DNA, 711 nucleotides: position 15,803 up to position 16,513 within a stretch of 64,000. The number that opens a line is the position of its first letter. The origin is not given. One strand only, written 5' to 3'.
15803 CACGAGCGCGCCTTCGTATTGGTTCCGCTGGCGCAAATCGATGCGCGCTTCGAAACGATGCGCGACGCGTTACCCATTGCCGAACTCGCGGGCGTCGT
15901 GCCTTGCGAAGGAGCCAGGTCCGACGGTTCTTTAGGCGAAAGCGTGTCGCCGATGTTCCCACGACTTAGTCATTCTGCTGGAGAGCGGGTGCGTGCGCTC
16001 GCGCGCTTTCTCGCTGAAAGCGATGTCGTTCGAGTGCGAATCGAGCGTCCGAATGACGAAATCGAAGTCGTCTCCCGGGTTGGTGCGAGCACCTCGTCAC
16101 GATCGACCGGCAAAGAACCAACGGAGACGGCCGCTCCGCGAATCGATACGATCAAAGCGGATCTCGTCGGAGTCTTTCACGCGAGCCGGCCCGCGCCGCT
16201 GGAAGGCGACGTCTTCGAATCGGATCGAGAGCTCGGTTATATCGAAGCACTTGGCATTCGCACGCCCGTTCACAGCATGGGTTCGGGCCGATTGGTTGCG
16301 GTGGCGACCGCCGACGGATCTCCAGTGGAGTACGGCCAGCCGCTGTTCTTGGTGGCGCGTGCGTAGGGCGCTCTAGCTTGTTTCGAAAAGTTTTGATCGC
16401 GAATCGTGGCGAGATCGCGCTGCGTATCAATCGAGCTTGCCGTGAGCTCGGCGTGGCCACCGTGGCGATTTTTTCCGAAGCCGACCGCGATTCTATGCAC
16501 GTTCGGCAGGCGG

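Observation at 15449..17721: FolK ORF runs in frame into a BCCP-like domain that lacks the biotinyl-lysine, directly upstream of accC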

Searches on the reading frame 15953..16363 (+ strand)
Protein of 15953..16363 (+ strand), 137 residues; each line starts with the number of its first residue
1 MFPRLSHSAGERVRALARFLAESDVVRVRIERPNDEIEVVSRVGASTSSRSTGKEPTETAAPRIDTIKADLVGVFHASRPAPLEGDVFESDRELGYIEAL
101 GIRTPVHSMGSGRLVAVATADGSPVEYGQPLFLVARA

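Call 4: search_protein_families(library=ncbifam, proteins=[window:15953-16363:+], max_evalue=1)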
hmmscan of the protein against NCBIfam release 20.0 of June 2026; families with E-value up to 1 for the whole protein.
window:15953-16363:+ (137 aa): 5 families
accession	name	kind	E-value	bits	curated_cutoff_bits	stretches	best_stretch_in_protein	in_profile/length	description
TIGR00531.1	BCCP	equivalog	2.4e-06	28.1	115.2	1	43-134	59-154/156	acetyl-CoA carboxylase biotin carboxyl carrier protein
NF006761.0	PRK09282.1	domain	0.00018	20.1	402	1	46-135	511-590/591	pyruvate carboxylase subunit B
NF005457.0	PRK07051.1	equivalog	0.00055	20.1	87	1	67-134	6-78/80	acetyl-CoA carboxylase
TIGR03794.1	NHLM_micro_HlyD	equivalog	0.022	13.6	156.2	1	81-133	230-283/421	NHLP bacteriocin system secretion protein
TIGR02712.1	urea_carbox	equivalog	0.057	11.1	1303.85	1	52-134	1118-1200/1201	urea carboxylase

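Call 6: find_homologous_proteins(query=window:15953-16363:+, max_evalue=0.001)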
Query window:15953-16363:+ (137 aa): 87 proteins with E <= 0.001 among 167 candidates.
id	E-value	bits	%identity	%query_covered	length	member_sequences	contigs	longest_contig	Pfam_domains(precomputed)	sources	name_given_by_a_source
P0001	1.2e-49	186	69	93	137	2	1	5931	-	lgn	-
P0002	6.5e-48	180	65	96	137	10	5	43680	-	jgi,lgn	jgi:biotin carboxyl carrier protein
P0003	1.3e-47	179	68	96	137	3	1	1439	-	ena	-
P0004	4.8e-47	177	64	100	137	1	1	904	-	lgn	-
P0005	6.6e-47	177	65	99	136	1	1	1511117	-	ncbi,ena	-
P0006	7.8e-47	177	69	93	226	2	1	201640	PF01288.26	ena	-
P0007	2.8e-46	175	65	95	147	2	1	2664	-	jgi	jgi:acetyl-CoA carboxylase biotin carboxyl carrier protein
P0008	3.6e-46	174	64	97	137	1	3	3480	-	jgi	jgi:biotin carboxyl carrier protein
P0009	6.9e-46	173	64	97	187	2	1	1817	-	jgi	jgi:biotin carboxyl carrier protein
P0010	2.4e-45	172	66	94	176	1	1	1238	-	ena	-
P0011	5.8e-45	170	65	97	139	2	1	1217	-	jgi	jgi:biotin carboxyl carrier protein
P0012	2.9e-44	168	66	93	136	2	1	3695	-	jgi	-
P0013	3.3e-44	168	66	93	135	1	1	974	-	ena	-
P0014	1.2e-41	160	62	92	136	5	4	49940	-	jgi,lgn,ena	-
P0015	1.3e-41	160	61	92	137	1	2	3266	-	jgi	jgi:acetyl-CoA carboxylase biotin carboxyl carrier protein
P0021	2.0e-40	156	58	99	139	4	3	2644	PF00364.29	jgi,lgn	jgi:biotin carboxyl carrier protein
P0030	4.9e-39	151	62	92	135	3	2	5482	PF00364.29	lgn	-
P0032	6.4e-39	151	57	99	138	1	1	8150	PF00364.29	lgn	-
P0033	7.9e-39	151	62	92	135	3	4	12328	PF00364.29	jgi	jgi:biotin carboxyl carrier protein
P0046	1.1e-36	144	55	91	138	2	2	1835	PF00364.29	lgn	-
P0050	2.9e-35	139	55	94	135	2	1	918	PF00364.29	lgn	-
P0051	2.9e-35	139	53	99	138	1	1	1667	PF00364.29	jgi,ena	-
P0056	2.7e-33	133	52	94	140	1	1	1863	PF00364.29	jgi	jgi:biotin carboxyl carrier protein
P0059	4.9e-30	122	51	98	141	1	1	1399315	PF00364.29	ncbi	-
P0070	2.5e-9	55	34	93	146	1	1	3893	PF00364.29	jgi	jgi:acetyl-CoA carboxylase biotin carboxyl carrier protein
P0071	5.5e-8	51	36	90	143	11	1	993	PF00364.29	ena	-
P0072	6.5e-8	51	33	91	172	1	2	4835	PF00364.29,PF25919.1,PF25964.1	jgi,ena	jgi:acetyl-CoA carboxylase biotin carboxyl carrier protein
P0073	1.1e-7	50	34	96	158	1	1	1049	PF00364.29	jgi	jgi:biotin carboxyl carrier protein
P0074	1.7e-7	49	45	63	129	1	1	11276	PF00364.29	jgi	jgi:biotin carboxyl carrier protein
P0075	2.9e-7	49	36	93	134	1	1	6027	PF00364.29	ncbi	-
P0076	3.1e-7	49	33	96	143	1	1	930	PF00364.29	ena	-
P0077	4.9e-7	48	34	96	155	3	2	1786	PF00364.29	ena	-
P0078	5.1e-7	48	49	52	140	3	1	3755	PF00364.29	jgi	jgi:acetyl-CoA carboxylase biotin carboxyl carrier protein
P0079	9.5e-7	47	43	80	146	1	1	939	PF00364.29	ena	-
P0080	2.7e-6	46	41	65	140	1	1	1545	PF00364.29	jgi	jgi:acetyl-CoA carboxylase biotin carboxyl carrier protein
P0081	5.5e-6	45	46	51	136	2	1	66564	PF00364.29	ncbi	ncbi:MAG TPA: biotin/lipoyl-containing protein [Chloroflexota bacterium]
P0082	1.3e-5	43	46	51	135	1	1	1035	PF00364.29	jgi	jgi:biotin carboxyl carrier protein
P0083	2.0e-5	43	39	55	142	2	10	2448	PF00364.29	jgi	jgi:acetyl-CoA carboxylase biotin carboxyl carrier protein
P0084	3.2e-5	42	46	51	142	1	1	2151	PF00364.29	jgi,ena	-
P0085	3.6e-5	42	46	51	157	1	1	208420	PF00364.29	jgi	jgi:acetyl/propionyl-CoA carboxylase alpha subunit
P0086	4.2e-5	42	44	51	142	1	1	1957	PF00364.29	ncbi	-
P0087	1.4e-4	40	44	51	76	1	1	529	PF00364.29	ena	-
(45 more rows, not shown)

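Call 12: find_related_loci(query=A2, collection=genome_contigs, flank=10000)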
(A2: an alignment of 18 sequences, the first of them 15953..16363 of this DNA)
Query A2 (137 aa) in genome_contigs; peptide patterns used: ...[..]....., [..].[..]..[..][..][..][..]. (x = any residue, [..] = any of these).
600 stretches matched a pattern (row limit reached: there are more); 489 encode a relative of the query (tblastn E <= 1e-3); the best 80 are kept; 80 distinct loci.
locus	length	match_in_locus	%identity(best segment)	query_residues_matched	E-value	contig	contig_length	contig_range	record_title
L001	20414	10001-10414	91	1-137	3e-70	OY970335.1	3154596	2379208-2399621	MAG: Candidatus Eremiobacteraeota bacterium isolate MFD10064.bin.c.2 genome assembly, chromosome: 1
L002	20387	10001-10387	68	9-136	4e-52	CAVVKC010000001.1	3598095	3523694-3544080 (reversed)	MAG: Candidatus Eremiobacteraeota bacterium isolate MFD01138.bin.1.4 genome assembly, contig: contig_11845, whole genome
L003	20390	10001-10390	64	8-136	2e-50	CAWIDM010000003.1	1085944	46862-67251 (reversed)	MAG: Candidatus Eremiobacteraeota bacterium isolate MFD01248.bin.1.88 genome assembly, contig: contig_1745, whole genome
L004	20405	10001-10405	73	4-137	2e-58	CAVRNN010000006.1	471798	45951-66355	MAG: Candidatus Eremiobacteraeota bacterium isolate MFD01248.bin.1.77 genome assembly, contig: contig_25316, whole genom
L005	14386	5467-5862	65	6-136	7e-50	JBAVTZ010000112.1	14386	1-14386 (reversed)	MAG: Candidatus Cybelea sp. isolate MFD03947_ilm_asm_bin18 k127_104539, whole genome shotgun sequence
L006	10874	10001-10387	67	9-136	3e-50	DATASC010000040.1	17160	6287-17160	MAG TPA_asm: Candidatus Cybelea sp. isolate SMAG_U5510 k141_3990494, whole genome shotgun sequence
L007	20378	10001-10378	67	9-132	9e-49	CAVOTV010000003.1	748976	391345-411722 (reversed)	MAG: Candidatus Eremiobacteraeota bacterium isolate MFD00082.bin.2.14 genome assembly, contig: contig_14656, whole genom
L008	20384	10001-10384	64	8-136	2e-48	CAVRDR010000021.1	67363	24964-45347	MAG: Candidatus Eremiobacteraeota bacterium isolate MFD03399.bin.1.137 genome assembly, contig: contig_43924, whole geno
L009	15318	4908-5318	61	1-136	3e-47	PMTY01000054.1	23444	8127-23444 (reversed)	MAG: Vulcanimicrobiota bacterium isolate palsa_1483 73.20110700_P2M.28_contig_21302, whole genome shotgun sequence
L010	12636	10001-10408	58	1-136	4e-47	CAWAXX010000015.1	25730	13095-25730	MAG: Candidatus Eremiobacteraeota bacterium isolate MFD05841.bin.3.297 genome assembly, contig: contig_61100, whole geno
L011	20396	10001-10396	61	2-137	1e-46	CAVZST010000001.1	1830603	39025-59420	MAG: Candidatus Eremiobacteraeota bacterium isolate MFD09603.bin.1.51 genome assembly, contig: contig_2971, whole genome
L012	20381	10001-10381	66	11-136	2e-46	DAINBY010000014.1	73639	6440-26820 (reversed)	MAG TPA_asm: Candidatus Cybelea sp. isolate CTOTU26336 NODE_40_length_73639_cov_9.757529, whole genome shotgun sequence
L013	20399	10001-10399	61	5-136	9e-46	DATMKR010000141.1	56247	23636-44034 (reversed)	MAG TPA_asm: Candidatus Acidoferrum sp. isolate SMAG_U12776 k141_580942, whole genome shotgun sequence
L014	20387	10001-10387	67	7-136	2e-45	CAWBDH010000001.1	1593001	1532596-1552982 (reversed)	MAG: Candidatus Eremiobacteraeota bacterium isolate MFD09603.bin.1.2 genome assembly, contig: contig_15040, whole genome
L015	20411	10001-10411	59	1-136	1e-44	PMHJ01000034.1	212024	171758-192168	MAG: Vulcanimicrobiota bacterium isolate palsa_1517 73.20120600_P3M.20_contig_1174, whole genome shotgun sequence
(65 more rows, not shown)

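Call 14: search_protein_representatives(protein=window:15953-16363:+)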
Query: 137 residues. Proteins with E-value up to 0.001 (for the whole library): 1039; up to 1e-10: 62; up to 1e-30: 4. The best 150 are listed.
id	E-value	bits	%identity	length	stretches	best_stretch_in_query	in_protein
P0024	2.3e-40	154.0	61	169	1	8-136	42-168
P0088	3.4e-39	150.2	58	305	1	11-136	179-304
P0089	2.1e-34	134.7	55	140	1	9-136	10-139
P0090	3.5e-31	124.3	62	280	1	8-112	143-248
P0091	1.6e-29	119.0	57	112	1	3-111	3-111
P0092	2.3e-28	115.2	51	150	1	3-136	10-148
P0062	5.0e-28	114.1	66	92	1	60-136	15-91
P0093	2.0e-27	112.2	51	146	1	9-136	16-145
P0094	4.0e-27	111.2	51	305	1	11-136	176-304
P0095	6.3e-26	107.3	50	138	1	11-136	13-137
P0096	4.8e-25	104.5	71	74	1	72-137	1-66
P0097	6.3e-25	104.1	48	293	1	12-136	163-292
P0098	9.9e-25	103.4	49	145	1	11-136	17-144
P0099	1.0e-24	103.4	48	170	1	9-136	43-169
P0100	3.2e-24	101.8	42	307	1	11-136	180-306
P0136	6.6e-12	62.0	49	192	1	56-136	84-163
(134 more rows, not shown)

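Call 20: find_homologous_proteins(query=P0136, max_evalue=0.001)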
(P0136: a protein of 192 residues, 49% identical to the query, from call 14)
Query P0136 (192 aa): 38 proteins with E <= 0.001 among 928 candidates.
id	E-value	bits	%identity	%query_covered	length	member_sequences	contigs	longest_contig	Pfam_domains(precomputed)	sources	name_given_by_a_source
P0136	2.0e-117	408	100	100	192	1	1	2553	-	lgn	-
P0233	3.8e-43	166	54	86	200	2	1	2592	-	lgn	-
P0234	3.9e-36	143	54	71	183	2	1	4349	-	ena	-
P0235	3.1e-34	137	46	94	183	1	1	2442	-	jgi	jgi:acetyl-CoA carboxylase biotin carboxyl carrier protein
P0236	3.0e-33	133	51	75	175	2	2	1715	-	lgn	-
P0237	7.9e-33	132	50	78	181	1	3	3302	PF00364.29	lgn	-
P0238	1.3e-32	131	46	93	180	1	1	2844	-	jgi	jgi:biotin carboxyl carrier protein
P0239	2.0e-32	131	50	78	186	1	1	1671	PF00364.29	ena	-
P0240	2.3e-32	131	50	72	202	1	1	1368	-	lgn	-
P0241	2.8e-32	130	50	86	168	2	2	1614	-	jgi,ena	-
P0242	3.4e-32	130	53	69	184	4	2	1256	PF00364.29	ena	-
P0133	3.5e-32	130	57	61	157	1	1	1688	-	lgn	-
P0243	3.9e-32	130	46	92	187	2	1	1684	-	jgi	-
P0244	1.1e-31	128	48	78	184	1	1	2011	PF00364.29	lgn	-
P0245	2.2e-31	127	48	78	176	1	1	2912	-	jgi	jgi:biotin carboxyl carrier protein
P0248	3.5e-31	127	46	92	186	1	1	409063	PF00364.29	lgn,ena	-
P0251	2.8e-29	121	46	78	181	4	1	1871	PF00364.29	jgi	jgi:acetyl-CoA carboxylase biotin carboxyl carrier protein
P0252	5.7e-29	119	49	76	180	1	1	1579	PF00364.29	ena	-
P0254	2.5e-28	117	53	77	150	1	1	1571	PF00364.29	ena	-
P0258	1.1e-27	115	44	86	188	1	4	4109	PF00364.29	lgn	-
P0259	8.3e-27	112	44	85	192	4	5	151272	-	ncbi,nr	ncbi:MAG: hypothetical protein DLM53_03990 [Candidatus Eremiobacter antarcticus]|nr:hypothetical pro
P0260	1.4e-26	112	50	77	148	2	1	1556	PF00364.29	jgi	-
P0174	2.6e-21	95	36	97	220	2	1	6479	PF25973.1,PF00364.29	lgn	-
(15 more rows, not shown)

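Call 21: find_encoding_contigs(protein=P0259, flank=10000, max_places=3)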
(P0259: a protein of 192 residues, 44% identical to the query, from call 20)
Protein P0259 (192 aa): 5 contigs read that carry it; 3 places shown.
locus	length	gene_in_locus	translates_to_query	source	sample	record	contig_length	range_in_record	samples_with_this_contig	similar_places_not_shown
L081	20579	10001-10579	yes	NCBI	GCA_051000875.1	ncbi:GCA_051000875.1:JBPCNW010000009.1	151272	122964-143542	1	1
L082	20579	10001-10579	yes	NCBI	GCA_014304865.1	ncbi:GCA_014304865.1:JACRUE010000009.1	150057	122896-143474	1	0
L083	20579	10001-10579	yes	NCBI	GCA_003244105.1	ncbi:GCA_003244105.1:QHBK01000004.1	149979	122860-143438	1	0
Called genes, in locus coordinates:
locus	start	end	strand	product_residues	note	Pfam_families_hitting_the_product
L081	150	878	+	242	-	PF01618:MotA_ExbB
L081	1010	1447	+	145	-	PF02472:ExbD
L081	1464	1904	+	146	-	PF02472:ExbD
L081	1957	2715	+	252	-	-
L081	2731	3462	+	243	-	PF03544:TonB_C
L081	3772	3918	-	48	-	-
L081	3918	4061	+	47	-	PF03544:TonB_C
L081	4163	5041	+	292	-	PF02673:BacA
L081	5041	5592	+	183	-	PF01967:MoaC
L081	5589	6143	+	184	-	PF00994:MoCF_biosynth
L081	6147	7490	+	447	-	PF08245:Mur_ligase_M, PF27239:FOL3_C, PF02875:Mur_ligase_C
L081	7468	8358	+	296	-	PF00809:Pterin_bind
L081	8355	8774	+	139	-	PF02152:FolB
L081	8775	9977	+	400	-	PF13489:Methyltransf_23, PF08241:Methyltransf_11, PF08242:Methyltransf_12, PF13649:Methyltransf_25, PF13847:Methyltransf_31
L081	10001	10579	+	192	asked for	-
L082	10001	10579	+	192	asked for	-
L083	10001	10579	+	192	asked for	-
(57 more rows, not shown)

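Call 22: find_encoding_contigs(protein=P0248, flank=10000, max_places=2)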
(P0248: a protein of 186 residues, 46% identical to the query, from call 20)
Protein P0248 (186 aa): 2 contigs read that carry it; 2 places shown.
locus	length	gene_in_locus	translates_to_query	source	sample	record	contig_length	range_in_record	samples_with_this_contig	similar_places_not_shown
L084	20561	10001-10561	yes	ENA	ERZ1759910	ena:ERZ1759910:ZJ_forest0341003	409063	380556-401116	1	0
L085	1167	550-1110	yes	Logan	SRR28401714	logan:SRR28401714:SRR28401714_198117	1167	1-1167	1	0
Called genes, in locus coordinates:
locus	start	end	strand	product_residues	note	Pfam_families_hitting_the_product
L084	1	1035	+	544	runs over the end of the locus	PF13371:TPR_9 (faint), PF03544:TonB_C, PF13432:TPR_16 (faint), PF12895:ANAPC3 (faint), PF13414:TPR_11 (faint), PF17874:TPR_MalT (weak), PF07719:TPR_2 (weak), PF13424:TPR_12 (weak), +8 more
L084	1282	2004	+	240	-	PF01618:MotA_ExbB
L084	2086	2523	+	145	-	PF02472:ExbD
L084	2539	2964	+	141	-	PF02472:ExbD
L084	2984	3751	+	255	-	PF03544:TonB_C, PF13103:TonB_2 (weak)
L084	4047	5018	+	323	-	PF02673:BacA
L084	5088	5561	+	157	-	PF01967:MoaC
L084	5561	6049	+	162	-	PF00994:MoCF_biosynth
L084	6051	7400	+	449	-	PF08245:Mur_ligase_M, PF27239:FOL3_C, PF02875:Mur_ligase_C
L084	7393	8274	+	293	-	PF00809:Pterin_bind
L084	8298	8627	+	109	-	PF02152:FolB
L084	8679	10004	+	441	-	PF01288:HPPK, PF13489:Methyltransf_23, PF01209:Ubie_methyltran (weak), PF13847:Methyltransf_31, PF08241:Methyltransf_11, PF08242:Methyltransf_12, PF13649:Methyltransf_25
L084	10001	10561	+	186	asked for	PF00364:Biotin_lipoyl (faint)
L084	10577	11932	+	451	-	PF00289:Biotin_carb_N, PF02222:ATP-grasp (weak), PF02786:CPSase_L_D2, PF07478:Dala_Dala_lig_C, PF02785:Biotin_carb_C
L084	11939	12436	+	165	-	PF01029:NusB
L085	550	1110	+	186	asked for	PF00364:Biotin_lipoyl (faint)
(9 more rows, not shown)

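Call 29: search_solved_structures(query=A2, max_evalue=0.01, show_alignments=2)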
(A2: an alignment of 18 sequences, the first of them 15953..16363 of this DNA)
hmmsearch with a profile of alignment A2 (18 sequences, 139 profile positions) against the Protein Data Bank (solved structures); distinct sequences matched with E-value up to 0.01: 55.
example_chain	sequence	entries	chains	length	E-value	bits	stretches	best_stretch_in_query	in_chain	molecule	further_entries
4hr7_B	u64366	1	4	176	1.1e-16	64.4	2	43-137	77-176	Biotin carboxyl carrier protein of acetyl-CoA carboxylase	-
1a6x_A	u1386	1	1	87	2.4e-10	43.9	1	67-137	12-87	APO-BIOTIN CARBOXYL CARRIER PROTEIN OF ACETYL-COA CARBOXYLASE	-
3bdo_A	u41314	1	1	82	3.2e-10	43.5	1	68-137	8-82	PROTEIN (ACETYL-COA CARBOXYLASE)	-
8uxz_B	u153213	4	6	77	3.4e-10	43.4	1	69-137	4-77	Biotin carboxyl carrier protein of acetyl-CoA carboxylase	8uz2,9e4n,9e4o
1bdo_A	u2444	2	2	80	3.5e-10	43.4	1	69-137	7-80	ACETYL-COA CARBOXYLASE | PROTEIN (ACETYL-COA CARBOXYLASE)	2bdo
8hz4_E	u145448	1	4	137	1.5e-08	38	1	46-133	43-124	Biotin carboxylase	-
9ueq_A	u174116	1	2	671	1.6e-08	38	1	53-136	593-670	Pyruvate carboxylase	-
9vmh_A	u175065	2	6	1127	2.8e-08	37.2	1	53-136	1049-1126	Pyruvate carboxylase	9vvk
5gu8_A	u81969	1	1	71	6.7e-08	36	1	82-136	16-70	149aa long hypothetical methylmalonyl-CoA decarboxylase gamma chain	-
2d5d_A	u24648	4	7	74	9e-08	35.5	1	82-136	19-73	methylmalonyl-CoA decarboxylase gamma chain | 149aa long hypothetical methylmalonyl-CoA decarboxylase gamma chain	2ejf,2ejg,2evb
2jku_A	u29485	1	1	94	2e-07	34.4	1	66-136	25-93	PROPIONYL-COA CARBOXYLASE ALPHA CHAIN, MITOCHONDRIAL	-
1dcz_A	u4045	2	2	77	2.9e-07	33.9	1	69-136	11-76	TRANSCARBOXYLASE 1.3S SUBUNIT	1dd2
5gu9_A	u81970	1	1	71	3.2e-07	33.8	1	82-136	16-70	149aa long hypothetical methylmalonyl-CoA decarboxylase gamma chain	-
5gua_A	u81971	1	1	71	3.5e-07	33.6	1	82-136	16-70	149aa long hypothetical methylmalonyl-CoA decarboxylase gamma chain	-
1o78_A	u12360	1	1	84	3.9e-07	33.5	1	69-136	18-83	BIOTIN CARBOXYL CARRIER PROTEIN OF METHYLMALONYL-COA CARBOXYL-TRANSFERASE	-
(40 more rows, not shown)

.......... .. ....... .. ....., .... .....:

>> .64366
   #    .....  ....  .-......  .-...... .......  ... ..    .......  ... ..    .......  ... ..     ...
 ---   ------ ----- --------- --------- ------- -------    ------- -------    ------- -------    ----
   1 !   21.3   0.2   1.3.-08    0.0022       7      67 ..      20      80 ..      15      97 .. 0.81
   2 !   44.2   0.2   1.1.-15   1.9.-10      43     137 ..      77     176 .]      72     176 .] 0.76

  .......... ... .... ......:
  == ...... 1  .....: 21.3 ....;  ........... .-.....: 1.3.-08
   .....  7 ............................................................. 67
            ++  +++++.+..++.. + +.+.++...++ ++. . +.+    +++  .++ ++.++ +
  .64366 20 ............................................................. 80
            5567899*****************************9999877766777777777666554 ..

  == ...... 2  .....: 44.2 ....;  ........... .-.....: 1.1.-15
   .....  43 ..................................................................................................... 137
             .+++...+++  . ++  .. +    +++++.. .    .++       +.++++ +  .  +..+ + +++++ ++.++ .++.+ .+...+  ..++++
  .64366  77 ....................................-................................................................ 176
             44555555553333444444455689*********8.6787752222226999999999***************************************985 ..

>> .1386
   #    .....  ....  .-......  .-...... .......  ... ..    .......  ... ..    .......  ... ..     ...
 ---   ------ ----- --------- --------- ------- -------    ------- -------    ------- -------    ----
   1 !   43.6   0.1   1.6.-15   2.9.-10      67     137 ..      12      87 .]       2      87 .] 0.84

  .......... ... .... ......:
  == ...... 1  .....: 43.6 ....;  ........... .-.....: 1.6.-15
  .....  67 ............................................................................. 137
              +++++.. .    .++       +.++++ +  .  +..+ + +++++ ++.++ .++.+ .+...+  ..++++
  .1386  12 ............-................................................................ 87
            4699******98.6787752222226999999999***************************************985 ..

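Call 39: predict_structure(alignment_id=A2)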
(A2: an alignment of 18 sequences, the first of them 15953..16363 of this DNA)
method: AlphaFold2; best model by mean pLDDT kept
length: 137 residues; sequences in the alignment: 18
mean_pLDDT: 80.4   pTM: 0.55
mean pLDDT of the five models: 80.4, 80.4, 79.0, 78.4, 77.3
residues with pLDDT >= 90: 74; 70-90: 25; 50-70: 22; < 50: 16
segments of 3 or more residues with pLDDT < 50: 1-3, 44-56
pLDDT, mean of each block of 10 residues (from residue 1): 55 74 70 68 46 50 93 97 94 97 97 97 98 95
secondary structure, 60 per line:
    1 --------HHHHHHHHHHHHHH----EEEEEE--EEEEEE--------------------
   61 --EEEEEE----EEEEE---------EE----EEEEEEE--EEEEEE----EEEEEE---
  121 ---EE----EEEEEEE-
elements in order: H9-22 E27-32 E35-40 E63-68 E73-77 E93-99 E102-107 E112-117 E130-136
